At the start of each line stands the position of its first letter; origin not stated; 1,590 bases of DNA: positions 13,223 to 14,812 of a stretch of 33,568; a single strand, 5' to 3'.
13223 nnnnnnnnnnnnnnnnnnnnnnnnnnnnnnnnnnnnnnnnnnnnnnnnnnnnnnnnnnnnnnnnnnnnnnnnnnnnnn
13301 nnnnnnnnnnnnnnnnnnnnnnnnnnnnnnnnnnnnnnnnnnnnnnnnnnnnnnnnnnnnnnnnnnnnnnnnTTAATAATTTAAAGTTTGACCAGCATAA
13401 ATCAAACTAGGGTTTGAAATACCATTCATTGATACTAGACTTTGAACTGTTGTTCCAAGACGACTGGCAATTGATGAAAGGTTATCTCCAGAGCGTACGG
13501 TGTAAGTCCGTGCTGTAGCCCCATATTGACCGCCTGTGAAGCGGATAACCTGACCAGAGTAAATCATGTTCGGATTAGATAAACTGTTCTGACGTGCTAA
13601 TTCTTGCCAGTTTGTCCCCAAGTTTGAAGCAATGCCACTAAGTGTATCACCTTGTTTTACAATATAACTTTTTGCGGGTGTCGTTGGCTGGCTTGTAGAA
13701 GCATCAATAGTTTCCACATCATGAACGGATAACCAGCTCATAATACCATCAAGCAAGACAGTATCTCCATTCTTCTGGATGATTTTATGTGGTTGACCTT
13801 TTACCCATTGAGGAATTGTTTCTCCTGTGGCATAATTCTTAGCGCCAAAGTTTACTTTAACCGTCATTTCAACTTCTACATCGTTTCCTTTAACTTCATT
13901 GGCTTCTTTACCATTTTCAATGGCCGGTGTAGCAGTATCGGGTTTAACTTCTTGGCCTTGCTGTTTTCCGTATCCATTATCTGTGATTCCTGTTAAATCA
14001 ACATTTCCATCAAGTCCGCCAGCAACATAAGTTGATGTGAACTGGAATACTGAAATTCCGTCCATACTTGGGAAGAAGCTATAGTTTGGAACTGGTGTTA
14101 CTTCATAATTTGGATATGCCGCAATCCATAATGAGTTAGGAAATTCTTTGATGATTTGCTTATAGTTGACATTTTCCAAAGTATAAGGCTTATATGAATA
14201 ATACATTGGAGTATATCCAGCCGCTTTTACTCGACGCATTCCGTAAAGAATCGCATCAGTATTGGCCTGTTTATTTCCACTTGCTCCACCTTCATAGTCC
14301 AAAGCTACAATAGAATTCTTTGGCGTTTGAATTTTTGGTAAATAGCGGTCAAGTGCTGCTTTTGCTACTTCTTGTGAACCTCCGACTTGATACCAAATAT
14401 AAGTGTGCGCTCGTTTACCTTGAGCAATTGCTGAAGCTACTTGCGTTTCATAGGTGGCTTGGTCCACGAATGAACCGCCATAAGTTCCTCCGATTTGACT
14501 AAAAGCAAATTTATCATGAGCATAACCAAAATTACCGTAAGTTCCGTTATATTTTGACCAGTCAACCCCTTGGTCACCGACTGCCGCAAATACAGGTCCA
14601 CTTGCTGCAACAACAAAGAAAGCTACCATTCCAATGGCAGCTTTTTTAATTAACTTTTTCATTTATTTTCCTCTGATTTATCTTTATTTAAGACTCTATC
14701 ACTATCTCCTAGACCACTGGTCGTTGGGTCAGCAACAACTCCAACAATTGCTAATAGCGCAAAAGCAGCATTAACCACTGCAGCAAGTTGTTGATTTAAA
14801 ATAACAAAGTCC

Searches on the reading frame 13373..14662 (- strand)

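Call 55: search_protein_families(library=pfam, proteins=[window:13373-14662:-], max_evalue=0.001)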
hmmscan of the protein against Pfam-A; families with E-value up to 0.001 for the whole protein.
window:13373-14662:- (429 aa): 4 families
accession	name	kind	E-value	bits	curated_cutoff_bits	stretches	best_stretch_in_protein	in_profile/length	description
PF01476.26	LysM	-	1.8e-32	111.5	20.9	2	387-427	1-40/43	LysM domain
PF01183.26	Glyco_hydro_25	-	3.2e-24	86.7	27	1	33-216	1-179/180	Glycosyl hydrolases family 25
PF23473.1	LysM3_LYK4_5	-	6.3e-12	45.8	29.3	2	386-423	4-40/48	LYK4/5 LysM3 domain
PF23577.1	LysM_RLK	-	0.00015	22.2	27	0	386-408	2-23/44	LysM domain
